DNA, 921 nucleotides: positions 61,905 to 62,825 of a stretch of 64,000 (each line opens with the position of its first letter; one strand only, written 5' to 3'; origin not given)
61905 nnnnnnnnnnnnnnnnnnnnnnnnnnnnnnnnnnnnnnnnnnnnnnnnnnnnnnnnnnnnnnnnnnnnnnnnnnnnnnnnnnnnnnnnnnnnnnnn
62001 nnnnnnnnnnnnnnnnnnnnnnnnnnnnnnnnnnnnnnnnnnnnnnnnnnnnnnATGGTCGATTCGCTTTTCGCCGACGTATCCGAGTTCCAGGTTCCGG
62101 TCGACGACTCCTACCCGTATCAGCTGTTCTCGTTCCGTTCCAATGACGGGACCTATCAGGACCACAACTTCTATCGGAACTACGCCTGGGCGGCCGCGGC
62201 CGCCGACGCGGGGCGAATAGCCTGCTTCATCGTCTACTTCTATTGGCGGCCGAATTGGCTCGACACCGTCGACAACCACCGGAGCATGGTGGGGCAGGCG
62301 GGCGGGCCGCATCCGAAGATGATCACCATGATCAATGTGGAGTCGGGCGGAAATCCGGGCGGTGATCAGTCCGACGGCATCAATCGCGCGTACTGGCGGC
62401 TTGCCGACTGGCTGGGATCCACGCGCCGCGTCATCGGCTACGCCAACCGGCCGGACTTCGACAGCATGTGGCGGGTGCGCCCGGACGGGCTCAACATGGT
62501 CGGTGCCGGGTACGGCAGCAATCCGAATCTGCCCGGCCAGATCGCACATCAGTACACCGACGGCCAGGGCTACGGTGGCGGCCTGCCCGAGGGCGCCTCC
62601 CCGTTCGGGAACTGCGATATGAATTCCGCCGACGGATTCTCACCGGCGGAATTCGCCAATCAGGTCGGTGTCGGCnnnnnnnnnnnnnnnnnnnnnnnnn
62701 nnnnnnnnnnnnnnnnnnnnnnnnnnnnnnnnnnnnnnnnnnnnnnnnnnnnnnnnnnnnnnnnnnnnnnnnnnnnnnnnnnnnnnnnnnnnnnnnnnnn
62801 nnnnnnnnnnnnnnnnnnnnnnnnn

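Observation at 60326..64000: Phage-free lysis-cassette-like kit potentially attacking all three layers of the mycolata envelope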

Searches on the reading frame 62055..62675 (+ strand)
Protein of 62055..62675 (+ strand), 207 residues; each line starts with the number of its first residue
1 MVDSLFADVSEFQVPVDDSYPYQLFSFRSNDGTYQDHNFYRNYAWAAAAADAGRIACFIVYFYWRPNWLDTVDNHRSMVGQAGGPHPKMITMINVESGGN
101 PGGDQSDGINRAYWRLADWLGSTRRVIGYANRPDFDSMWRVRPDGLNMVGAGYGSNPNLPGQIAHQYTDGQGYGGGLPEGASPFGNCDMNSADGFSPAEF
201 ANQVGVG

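Call 86: search_dna_similar(query=window:62055-62675:+, collection=phages, mode=protein, max_evalue=0.00001, max_rows=30, rows=spread)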
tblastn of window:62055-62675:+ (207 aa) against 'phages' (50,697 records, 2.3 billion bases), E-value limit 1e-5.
Records with a match: 497; places in all: 497; records where one place covers at least 80% of the query: 466.
Best place of each record, by identity: 60-80% 48; <60% 449.
By first word of the organism name: Mycobacterium 286; Gordonia 210; Nocardia 1.
By host as written in the record: Mycobacterium smegmatis mc2 155 208; Gordonia terrae 3612 140; Gordonia rubripertincta NRRL B-16540 40; Mycobacterium smegmatis mc#155 31; Mycobacterium smegmatis mc2155 26; - 8; Mycobacterium sp. 6; Gordonia terrae CAG3 6; and 16 more.
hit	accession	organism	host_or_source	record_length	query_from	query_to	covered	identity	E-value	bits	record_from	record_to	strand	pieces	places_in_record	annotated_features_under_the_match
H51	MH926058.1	Mycobacterium phage Reptar3000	Mycobacterium smegmatis mc2 155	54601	3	206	99%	62.0%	3e-73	245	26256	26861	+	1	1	31: lysin A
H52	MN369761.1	Mycobacterium phage Malthus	Mycobacterium smegmatis mc2155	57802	3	206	99%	60.0%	6e-70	236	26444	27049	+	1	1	32: lysin A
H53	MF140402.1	Mycobacterium phage Chancellor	Mycobacterium smegmatis mc2 155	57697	3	206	99%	60.0%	3e-64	219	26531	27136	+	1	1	31: lysin A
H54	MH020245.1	Mycobacterium phage SgtBeansprout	Mycobacterium smegmatis mc2 155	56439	3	193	92%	62.1%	2e-65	223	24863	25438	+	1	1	26: lysin A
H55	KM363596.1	Mycobacterium phage Omnicron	Mycobacterium smegmatis mc2 155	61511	3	206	99%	56.7%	2e-66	226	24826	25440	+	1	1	lysin A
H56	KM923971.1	Mycobacterium phage Kratio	Mycobacterium smegmatis mc2 155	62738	3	206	99%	55.8%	2e-64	220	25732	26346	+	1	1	lysin A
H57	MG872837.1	Mycobacterium phage Gage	Mycobacterium smegmatis mc2155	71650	3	206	99%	55.1%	1e-64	221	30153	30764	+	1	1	34: lysin A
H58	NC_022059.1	Mycobacterium phage DrDrey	Mycobacterium smegmatis mc2 155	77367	3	206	99%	55.1%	1e-64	221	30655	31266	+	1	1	33: endolysin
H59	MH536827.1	Mycobacterium phage Simpliphy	Mycobacterium smegmatis mc2 155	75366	3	206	99%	55.1%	1e-64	221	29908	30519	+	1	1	33: lysin A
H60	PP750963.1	Mycobacterium phage Stank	Mycobacterium smegmatis mc2155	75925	3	206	99%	55.1%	1e-64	221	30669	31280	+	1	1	35: lysin A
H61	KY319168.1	Mycobacterium phage CrystalP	Mycobacterium smegmatis mc2 155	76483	3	206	99%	55.1%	1e-64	221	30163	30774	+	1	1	32: lysin A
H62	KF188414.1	Mycobacterium phage ABCat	Mycobacterium smegmatis mc2 155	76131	3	206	99%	55.1%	2e-64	220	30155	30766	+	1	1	31: lysin A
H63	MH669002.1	Mycobacterium phage Emmina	Mycobacterium smegmatis mc2155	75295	3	206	99%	54.6%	2e-64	220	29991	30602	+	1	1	33: lysin A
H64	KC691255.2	Mycobacterium phage Dumbo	Mycobacterium smegmatis mc2 155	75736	3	206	99%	54.6%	2e-64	220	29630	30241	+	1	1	32: lysin A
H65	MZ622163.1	Mycobacterium phage Filch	Mycobacterium smegmatis mc2 155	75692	3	206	99%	54.6%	2e-64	220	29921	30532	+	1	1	33: lysin A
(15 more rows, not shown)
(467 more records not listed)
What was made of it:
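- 62055..62669 (+): GH25-fold catalytic domain of the LysA-like protein (aa 1-205). The whole gene is 62055-63005, 316 aa. 53-62% identical to the GH domain of lysin A in 286 mycobacteriophage records (call 86).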
